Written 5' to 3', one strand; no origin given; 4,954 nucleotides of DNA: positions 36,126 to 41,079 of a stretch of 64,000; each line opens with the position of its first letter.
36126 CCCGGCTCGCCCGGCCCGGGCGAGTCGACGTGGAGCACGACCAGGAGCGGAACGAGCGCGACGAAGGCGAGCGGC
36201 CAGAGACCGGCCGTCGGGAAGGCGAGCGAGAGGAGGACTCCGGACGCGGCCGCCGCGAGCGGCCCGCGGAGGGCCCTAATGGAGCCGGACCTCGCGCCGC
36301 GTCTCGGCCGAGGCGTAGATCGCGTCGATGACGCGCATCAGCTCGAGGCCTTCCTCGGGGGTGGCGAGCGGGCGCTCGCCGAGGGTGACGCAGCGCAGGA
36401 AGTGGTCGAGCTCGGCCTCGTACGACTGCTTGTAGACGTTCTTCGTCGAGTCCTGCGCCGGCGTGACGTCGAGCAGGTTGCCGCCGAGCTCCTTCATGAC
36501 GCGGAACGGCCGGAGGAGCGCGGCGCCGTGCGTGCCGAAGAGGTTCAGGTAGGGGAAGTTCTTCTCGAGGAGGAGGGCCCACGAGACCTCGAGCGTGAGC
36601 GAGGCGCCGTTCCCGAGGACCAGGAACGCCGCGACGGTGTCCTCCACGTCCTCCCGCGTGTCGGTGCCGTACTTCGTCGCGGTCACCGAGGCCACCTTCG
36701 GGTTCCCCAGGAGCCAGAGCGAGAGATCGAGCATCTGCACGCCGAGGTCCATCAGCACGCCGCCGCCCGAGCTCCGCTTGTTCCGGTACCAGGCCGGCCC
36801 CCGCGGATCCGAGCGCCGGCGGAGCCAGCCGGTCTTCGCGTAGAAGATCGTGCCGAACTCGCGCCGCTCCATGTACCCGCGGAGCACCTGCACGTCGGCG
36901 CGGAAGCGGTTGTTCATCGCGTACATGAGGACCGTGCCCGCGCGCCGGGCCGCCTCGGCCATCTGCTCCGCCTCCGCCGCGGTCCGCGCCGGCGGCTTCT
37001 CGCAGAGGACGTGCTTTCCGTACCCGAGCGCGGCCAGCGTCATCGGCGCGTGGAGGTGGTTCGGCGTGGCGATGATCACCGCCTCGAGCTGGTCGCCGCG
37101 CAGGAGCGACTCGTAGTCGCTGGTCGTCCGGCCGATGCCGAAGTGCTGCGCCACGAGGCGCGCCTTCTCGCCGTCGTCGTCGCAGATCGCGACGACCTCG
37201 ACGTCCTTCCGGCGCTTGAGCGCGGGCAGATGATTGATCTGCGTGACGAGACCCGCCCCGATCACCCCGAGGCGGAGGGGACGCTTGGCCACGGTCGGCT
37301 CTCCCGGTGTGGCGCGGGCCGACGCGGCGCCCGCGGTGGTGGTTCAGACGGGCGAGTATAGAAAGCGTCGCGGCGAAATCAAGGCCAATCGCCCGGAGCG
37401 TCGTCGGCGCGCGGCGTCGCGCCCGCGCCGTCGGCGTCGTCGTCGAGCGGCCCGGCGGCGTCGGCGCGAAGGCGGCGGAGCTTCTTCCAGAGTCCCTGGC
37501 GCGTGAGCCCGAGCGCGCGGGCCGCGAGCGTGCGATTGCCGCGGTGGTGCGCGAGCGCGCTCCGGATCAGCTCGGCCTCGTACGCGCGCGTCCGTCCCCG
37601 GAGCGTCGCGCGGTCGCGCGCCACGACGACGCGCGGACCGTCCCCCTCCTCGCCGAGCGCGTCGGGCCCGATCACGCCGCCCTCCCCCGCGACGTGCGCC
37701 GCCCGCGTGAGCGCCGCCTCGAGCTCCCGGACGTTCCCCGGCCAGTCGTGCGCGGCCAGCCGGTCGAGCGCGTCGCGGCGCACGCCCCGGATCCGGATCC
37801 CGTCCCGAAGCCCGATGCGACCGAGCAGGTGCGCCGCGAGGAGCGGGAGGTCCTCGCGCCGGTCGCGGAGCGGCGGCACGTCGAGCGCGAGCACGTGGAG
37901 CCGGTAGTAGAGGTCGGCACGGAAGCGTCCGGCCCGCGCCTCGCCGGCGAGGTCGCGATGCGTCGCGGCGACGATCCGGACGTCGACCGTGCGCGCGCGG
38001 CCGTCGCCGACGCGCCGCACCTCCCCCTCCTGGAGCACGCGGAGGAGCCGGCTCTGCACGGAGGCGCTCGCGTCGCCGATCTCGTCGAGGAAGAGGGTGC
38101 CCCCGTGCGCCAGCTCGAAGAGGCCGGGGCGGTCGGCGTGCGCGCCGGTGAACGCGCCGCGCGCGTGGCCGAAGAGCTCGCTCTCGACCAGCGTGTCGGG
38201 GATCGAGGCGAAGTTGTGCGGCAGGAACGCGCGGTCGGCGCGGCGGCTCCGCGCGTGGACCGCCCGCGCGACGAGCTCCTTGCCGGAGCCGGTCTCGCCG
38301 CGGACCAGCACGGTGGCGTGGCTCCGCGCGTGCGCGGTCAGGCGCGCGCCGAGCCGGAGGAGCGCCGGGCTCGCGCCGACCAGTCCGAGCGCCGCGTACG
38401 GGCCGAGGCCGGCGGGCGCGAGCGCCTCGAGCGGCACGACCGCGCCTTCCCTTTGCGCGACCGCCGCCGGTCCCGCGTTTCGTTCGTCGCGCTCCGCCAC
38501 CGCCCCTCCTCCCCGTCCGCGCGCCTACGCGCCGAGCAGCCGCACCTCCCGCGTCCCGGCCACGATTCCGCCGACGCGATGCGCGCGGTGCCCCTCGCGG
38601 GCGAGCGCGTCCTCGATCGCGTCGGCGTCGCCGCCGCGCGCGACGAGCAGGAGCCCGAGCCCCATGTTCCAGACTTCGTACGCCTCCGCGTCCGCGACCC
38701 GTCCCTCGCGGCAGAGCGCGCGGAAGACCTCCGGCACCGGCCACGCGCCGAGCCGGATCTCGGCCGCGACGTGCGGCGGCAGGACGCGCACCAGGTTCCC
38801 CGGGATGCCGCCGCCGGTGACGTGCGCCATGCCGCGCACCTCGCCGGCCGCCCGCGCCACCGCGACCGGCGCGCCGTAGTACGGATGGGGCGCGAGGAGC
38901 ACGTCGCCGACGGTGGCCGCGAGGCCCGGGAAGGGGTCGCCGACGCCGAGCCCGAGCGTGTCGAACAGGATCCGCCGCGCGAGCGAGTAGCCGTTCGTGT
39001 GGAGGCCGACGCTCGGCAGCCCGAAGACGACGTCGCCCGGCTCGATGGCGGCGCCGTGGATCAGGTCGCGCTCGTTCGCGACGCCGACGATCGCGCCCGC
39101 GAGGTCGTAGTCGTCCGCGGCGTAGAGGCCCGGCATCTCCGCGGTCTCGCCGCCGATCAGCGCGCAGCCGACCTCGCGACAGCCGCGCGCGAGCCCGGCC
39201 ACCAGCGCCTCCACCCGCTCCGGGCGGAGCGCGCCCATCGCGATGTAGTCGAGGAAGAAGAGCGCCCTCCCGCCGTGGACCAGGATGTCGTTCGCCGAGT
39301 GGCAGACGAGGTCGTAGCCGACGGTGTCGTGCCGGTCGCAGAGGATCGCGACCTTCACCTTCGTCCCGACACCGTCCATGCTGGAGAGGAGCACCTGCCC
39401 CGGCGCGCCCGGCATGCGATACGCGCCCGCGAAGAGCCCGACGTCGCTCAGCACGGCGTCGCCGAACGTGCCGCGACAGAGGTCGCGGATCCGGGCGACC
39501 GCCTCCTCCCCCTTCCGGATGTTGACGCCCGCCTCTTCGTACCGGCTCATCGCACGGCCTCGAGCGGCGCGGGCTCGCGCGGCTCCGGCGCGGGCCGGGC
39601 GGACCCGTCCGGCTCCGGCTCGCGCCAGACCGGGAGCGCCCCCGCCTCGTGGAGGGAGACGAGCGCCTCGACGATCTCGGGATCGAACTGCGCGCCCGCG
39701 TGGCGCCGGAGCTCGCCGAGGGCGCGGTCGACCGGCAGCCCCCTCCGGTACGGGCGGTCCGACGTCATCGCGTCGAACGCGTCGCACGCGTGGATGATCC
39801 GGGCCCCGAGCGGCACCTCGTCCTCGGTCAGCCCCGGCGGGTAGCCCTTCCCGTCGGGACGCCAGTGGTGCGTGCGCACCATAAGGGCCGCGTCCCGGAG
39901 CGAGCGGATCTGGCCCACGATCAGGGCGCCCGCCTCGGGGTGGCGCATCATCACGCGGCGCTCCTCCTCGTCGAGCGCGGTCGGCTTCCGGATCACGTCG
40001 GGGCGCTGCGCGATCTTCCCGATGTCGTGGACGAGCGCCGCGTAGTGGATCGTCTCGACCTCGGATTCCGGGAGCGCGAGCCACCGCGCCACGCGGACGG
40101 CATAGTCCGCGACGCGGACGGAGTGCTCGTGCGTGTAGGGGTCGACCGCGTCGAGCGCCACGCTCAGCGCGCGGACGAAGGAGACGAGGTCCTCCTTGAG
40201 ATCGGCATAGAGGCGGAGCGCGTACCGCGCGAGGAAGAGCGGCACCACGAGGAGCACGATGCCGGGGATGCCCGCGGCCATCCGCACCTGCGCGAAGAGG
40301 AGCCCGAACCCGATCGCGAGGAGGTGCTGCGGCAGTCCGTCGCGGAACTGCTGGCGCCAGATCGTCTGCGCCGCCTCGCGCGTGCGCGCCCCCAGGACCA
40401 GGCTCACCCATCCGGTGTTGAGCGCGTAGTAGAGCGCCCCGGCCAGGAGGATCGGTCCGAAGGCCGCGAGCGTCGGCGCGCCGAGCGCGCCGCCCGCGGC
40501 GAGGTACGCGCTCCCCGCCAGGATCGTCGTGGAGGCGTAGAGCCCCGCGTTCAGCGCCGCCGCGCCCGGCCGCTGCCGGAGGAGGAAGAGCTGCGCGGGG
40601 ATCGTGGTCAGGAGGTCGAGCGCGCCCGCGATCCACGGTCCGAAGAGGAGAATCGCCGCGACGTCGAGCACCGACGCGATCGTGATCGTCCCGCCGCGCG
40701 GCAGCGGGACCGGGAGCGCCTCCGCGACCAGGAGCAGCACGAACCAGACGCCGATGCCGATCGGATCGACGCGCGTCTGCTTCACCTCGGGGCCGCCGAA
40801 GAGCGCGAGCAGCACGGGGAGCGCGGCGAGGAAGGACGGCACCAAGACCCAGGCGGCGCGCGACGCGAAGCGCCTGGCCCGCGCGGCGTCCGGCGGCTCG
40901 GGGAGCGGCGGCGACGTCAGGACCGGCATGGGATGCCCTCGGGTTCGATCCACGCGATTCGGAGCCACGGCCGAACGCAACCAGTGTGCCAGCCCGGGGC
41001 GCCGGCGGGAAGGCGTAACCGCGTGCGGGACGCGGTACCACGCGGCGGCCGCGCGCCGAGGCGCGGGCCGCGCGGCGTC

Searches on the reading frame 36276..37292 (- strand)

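Call 19: search_protein_families(library=pfam, proteins=[window:36276-37292:-], max_evalue=0.0001)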
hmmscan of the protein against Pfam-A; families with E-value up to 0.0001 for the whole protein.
window:36276-37292:- (338 aa): 4 families
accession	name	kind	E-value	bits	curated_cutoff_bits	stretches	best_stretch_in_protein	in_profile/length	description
PF01408.29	GFO_IDH_MocA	-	3.1e-29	102.5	24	1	7-124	2-118/120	Oxidoreductase family, NAD-binding Rossmann fold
PF02894.22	GFO_IDH_MocA_C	-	1.8e-25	90.4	22.9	1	142-337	5-218/218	Oxidoreductase family, C-terminal alpha/beta domain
PF22725.1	GFO_IDH_MocA_C3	-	7.2e-19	68.4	27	1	135-257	2-122/124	GFO/IDH/MocA C-terminal domain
PF03447.22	NAD_binding_3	-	1.7e-05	26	24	1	8-124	2-115/116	Homoserine dehydrogenase, NAD binding domain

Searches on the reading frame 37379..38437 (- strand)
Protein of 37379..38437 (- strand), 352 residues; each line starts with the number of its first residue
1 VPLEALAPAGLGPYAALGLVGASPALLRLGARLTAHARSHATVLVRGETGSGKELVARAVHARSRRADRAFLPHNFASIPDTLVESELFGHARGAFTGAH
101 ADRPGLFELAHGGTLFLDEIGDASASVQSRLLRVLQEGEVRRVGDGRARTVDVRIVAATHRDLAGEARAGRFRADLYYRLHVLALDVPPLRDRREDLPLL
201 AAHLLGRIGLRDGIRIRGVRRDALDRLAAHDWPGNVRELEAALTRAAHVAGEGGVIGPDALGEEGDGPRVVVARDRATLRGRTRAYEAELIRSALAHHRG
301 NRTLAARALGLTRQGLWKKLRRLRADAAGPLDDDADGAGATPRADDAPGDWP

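Call 19: search_protein_families(library=pfam, proteins=[window:37379-38437:-], max_evalue=0.0001)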
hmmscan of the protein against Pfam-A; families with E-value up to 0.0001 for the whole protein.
window:37379-38437:- (352 aa): 6 families
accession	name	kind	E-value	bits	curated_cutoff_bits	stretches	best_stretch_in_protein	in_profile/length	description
PF00158.32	Sigma54_activat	-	9.1e-64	214.6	20.2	1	19-185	1-167/168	Sigma-54 interaction domain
PF14532.12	Sigma54_activ_2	-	1.6e-20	74.2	25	1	20-190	1-138/138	Sigma-54 interaction domain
PF25601.1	AAA_lid_14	-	3.7e-18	65.6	27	1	191-264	1-73/87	AAA+ ATPase lid domain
PF02954.25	HTH_8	-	4e-11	42.9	22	1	287-322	6-41/42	Bacterial regulatory protein, Fis family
PF07728.20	AAA_5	-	4.6e-06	27.1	22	1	43-161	2-123/139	AAA domain (dynein-related subfamily)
PF01078.27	Mg_chelatase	-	1.9e-05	24.6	20.3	0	98-141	93-136/207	Magnesium chelatase, subunit ChlI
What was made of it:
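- On Sigma-54-dependent promoter: A Sigma54_activat plus HTH_8 protein is encoded at 37379-38437 (call 19). rpoN is not in the window.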

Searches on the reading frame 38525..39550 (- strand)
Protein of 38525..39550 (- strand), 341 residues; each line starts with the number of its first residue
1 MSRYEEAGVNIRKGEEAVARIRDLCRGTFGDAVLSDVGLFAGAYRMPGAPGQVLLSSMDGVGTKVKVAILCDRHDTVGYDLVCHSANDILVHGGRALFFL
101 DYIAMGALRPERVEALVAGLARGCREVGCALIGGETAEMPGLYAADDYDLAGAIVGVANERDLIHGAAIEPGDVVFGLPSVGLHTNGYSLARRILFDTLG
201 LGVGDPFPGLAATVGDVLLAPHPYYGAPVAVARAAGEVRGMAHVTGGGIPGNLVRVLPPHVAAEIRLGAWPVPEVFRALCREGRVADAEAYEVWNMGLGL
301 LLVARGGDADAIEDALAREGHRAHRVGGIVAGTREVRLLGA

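Call 72: search_protein_families(library=pfam, proteins=[window:38525-39550:-], max_evalue=0.001)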
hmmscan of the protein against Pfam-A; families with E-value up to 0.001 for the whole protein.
window:38525-39550:- (341 aa): 2 families
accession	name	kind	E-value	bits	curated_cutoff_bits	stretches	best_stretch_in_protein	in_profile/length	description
PF02769.27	AIRS_C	-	3.8e-24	86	23.1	1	170-335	1-151/156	AIR synthase related protein, C-terminal domain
PF00586.29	AIRS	-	1e-22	81.1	24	1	44-158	7-112/112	AIR synthase related protein, N-terminal domain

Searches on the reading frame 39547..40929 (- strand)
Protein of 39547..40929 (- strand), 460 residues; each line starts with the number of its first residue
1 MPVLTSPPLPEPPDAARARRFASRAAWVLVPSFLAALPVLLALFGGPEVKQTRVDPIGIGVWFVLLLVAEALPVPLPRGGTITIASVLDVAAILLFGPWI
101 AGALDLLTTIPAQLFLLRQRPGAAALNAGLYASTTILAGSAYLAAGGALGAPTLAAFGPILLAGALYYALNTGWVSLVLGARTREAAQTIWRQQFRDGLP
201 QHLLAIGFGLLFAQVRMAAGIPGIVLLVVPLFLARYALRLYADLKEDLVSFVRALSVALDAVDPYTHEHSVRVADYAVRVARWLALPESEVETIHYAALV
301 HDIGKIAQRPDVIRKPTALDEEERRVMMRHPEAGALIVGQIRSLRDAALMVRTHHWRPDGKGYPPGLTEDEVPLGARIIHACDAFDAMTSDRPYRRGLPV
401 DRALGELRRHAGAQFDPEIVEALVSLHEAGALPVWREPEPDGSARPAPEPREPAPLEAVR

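Call 19: search_protein_families(library=pfam, proteins=[window:39547-40929:-], max_evalue=0.0001)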
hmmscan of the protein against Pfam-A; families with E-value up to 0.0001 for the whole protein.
window:39547-40929:- (460 aa): 2 families
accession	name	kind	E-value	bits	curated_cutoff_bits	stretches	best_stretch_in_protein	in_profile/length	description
PF13487.12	HD_5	-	1e-31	110.4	27.2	1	256-419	4-170/170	HD domain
PF01966.28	HD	-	9.7e-17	61.8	22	1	267-388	2-116/116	HD domain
